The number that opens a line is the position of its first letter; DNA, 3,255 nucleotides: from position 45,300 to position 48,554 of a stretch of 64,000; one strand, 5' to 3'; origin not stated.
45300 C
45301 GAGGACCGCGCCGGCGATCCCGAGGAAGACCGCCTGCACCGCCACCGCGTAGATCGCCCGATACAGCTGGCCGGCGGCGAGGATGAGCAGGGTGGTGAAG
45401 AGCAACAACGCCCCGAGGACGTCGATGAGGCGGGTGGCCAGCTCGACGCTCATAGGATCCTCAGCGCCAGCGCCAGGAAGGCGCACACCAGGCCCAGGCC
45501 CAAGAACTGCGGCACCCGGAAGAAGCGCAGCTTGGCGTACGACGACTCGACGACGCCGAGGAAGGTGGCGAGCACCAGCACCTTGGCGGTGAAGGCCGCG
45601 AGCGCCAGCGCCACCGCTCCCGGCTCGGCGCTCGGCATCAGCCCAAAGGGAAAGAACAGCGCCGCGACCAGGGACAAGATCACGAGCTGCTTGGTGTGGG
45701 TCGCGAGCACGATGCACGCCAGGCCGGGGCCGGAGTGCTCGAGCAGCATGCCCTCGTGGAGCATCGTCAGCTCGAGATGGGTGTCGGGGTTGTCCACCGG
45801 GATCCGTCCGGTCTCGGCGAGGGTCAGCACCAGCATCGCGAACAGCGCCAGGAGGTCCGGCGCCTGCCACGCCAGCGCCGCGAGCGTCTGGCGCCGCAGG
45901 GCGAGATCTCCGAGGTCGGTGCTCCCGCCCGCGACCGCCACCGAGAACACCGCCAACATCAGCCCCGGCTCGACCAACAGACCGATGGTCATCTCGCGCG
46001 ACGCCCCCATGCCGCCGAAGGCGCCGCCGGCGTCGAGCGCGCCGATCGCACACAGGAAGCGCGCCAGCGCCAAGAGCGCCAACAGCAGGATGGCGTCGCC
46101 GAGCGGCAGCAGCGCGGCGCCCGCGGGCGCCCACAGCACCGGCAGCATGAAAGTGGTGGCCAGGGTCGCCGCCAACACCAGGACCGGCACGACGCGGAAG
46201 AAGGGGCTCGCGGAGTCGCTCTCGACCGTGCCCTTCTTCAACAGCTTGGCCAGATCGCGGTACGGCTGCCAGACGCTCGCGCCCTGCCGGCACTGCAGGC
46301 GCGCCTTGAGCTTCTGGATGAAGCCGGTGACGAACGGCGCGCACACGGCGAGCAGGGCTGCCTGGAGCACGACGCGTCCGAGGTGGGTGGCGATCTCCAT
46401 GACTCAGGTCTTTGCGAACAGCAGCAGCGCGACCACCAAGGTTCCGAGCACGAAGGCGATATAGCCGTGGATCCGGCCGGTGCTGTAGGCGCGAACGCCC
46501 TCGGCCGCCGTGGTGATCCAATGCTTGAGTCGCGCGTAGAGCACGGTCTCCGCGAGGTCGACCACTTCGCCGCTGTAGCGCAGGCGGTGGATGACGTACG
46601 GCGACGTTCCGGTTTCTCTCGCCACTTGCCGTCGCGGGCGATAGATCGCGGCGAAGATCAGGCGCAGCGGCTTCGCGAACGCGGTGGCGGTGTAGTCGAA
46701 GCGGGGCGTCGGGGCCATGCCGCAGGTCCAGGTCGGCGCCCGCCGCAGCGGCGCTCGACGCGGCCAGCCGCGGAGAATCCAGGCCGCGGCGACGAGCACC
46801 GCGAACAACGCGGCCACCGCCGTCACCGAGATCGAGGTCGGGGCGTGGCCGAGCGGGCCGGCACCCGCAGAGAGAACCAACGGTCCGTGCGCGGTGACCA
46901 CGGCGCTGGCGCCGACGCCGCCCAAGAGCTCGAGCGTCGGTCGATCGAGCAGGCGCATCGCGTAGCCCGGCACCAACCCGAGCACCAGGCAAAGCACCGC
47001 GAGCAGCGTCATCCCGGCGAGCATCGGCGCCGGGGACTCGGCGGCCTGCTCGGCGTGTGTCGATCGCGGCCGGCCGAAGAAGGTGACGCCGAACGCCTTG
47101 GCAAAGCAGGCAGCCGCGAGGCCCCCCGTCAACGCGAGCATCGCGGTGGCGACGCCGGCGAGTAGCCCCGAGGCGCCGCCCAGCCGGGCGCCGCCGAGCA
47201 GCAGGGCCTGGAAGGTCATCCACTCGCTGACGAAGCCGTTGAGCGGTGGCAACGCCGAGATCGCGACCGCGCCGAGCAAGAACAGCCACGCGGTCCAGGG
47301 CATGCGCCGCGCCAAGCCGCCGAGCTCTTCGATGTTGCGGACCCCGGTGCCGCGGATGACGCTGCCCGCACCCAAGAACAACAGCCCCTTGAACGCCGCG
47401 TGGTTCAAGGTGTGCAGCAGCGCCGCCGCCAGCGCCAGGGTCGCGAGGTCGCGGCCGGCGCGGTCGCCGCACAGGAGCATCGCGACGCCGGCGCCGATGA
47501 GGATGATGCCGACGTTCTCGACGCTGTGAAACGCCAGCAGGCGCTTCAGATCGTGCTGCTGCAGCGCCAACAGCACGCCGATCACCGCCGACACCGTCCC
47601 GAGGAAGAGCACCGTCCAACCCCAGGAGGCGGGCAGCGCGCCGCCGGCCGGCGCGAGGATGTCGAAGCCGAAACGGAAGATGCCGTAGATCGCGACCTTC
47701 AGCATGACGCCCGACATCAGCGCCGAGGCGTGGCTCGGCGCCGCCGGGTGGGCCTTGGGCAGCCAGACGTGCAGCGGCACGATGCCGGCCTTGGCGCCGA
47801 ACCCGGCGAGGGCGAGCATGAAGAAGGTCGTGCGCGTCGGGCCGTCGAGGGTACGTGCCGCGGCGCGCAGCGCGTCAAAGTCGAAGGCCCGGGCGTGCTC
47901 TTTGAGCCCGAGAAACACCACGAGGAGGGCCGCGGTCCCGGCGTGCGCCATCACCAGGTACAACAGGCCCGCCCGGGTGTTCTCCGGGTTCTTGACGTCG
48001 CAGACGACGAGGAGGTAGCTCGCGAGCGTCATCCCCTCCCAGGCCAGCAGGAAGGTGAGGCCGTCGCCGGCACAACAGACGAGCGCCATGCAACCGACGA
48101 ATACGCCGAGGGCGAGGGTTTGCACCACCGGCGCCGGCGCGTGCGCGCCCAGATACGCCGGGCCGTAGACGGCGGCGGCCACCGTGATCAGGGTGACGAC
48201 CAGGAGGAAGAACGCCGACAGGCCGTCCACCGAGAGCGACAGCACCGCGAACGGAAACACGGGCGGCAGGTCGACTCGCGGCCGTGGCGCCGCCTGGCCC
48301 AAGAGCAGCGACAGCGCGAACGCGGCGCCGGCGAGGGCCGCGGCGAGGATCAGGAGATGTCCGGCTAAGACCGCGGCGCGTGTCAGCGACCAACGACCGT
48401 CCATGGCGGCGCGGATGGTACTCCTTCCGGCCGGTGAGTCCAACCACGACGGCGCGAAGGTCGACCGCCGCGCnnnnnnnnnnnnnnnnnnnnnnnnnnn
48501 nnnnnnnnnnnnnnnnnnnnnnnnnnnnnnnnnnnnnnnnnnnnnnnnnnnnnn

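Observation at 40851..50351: Hyf-like group-4 [NiFe]-hydrogenase cluster with intact Ni-ligand cysteines directly behind an octaheme cytochrome c gene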

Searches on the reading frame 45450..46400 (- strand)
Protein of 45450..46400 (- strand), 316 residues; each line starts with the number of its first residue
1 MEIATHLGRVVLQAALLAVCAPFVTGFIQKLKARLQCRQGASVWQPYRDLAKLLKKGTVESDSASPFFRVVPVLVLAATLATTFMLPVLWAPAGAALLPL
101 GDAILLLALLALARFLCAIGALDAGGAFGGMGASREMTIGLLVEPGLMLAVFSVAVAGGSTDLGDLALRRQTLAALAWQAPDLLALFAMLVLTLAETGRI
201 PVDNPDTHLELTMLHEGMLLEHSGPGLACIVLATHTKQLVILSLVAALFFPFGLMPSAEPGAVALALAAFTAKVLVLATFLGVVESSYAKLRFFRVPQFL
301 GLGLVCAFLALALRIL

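Call 7: search_protein_families(library=pfam, proteins=[window:45450-46400:-], max_evalue=0.01)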
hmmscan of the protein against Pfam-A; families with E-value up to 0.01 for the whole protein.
window:45450-46400:- (316 aa): 1 family
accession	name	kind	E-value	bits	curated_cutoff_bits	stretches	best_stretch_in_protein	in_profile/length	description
PF00146.26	NADHdh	-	4.3e-40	138.4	27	1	12-302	6-284/298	NADH dehydrogenase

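Call 8: search_protein_families(library=ncbifam, proteins=[window:45450-46400:-], max_evalue=0.01)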
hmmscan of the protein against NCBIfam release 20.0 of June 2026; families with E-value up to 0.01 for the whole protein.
window:45450-46400:- (316 aa): 3 families
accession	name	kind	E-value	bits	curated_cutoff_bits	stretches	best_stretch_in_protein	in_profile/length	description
NF004741.0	PRK06076.1-2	equivalog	2.3e-17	63.2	305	1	11-295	24-309/337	NADH-quinone oxidoreductase subunit NuoH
NF004742.0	PRK06076.1-3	equivalog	2.2e-11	43.6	531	1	9-303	27-329/356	NADH-quinone oxidoreductase subunit NuoH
NF004740.0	PRK06076.1-1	equivalog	2.3e-10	40.5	399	1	9-299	24-300/325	NADH-quinone oxidoreductase subunit NuoH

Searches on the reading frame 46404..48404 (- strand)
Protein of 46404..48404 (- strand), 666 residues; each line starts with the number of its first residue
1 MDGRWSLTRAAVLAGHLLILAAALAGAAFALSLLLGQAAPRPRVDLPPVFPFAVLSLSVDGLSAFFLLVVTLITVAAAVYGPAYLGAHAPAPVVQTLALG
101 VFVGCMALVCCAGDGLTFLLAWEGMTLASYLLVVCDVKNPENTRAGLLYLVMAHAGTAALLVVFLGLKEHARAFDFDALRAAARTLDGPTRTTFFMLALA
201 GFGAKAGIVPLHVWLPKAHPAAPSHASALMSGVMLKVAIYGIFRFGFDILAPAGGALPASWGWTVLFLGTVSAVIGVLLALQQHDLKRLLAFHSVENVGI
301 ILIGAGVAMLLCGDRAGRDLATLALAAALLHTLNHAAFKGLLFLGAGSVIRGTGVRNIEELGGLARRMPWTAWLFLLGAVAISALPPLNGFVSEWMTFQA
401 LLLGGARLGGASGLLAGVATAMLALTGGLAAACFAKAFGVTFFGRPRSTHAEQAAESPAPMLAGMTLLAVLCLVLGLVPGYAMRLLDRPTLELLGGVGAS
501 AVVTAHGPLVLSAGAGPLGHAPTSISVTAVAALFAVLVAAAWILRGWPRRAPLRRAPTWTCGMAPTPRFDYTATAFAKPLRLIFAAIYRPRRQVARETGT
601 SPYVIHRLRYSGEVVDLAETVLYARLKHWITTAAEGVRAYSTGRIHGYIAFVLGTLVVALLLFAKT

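Call 7: search_protein_families(library=pfam, proteins=[window:46404-48404:-], max_evalue=0.01)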
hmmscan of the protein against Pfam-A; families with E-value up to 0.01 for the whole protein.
window:46404-48404:- (666 aa): 2 families
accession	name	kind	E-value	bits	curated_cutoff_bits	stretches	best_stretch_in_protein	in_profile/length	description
PF00361.26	Proton_antipo_M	-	2e-54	185.2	21.5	1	113-405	2-279/294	NADH:quinone oxidoreductase/Mrp antiporter, TM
PF00662.26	Proton_antipo_N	-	0.00064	20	24.5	1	55-85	11-41/51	NADH-Ubiquinone oxidoreductase (complex I), chain 5 N-terminus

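Call 8: search_protein_families(library=ncbifam, proteins=[window:46404-48404:-], max_evalue=0.01)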
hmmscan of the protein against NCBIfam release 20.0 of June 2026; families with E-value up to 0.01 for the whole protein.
window:46404-48404:- (666 aa): 73 families (the best 25 are shown)
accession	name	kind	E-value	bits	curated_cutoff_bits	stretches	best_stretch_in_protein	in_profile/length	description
NF005086.0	PRK06521.1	equivalog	2.6e-193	644.1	667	1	16-663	37-667/669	hydrogenase 4 subunit B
NF006418.0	PRK08667.1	equivalog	9.9e-139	463.8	794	2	17-479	36-486/644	hydrogenase membrane subunit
NF006240.0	PRK08376.1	subfamily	1.9e-79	268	662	1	50-494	80-507/521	putative monovalent cation/H+ antiporter subunit D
NF006419.0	PRK08668.1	equivalog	2.4e-70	238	617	1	55-487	64-475/613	NADH dehydrogenase subunit M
NF005958.0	PRK08042.1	equivalog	7.8e-69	233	727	1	36-593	50-569/608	formate hydrogenlyase subunit 3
NF009310.0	PRK12668.1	equivalog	1.3e-64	219.1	564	1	43-489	50-444/584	Na(+)/H(+) antiporter subunit D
TIGR01972.1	NDH_I_M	subfamily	1e-54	186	263.8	1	56-490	73-479/486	NADH-quinone oxidoreductase subunit M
TIGR00940.1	2a6301s01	subfamily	8.1e-54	183.2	920.45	1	56-484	70-494/793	monovalent cation:proton antiporter subunit A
NF009287.0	PRK12647.1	equivalog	6.8e-52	177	937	1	55-494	70-482/773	putative monovalent cation/H+ antiporter subunit A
NF009288.0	PRK12648.1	equivalog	8.8e-51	173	1104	1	54-487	69-480/954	monovalent cation/H+ antiporter subunit A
NF009285.0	PRK12645.1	equivalog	6.2e-50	170.3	1028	1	56-485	73-499/804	Na+/H+ antiporter subunit A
NF005044.0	PRK06458.1-4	equivalog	7.2e-50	170.3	610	1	57-490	70-491/531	hydrogenase 4 subunit F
NF005046.0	PRK06459.1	equivalog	4.7e-49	167.5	460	1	58-595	43-530/587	hydrogenase 4 subunit B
NF005097.0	PRK06525.1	equivalog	3.4e-48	164.6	430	1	24-474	40-470/480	hydrogenase 4 subunit D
NF009286.0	PRK12646.1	equivalog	4.6e-45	154.4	1063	1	13-410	29-423/800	DUF4040 family protein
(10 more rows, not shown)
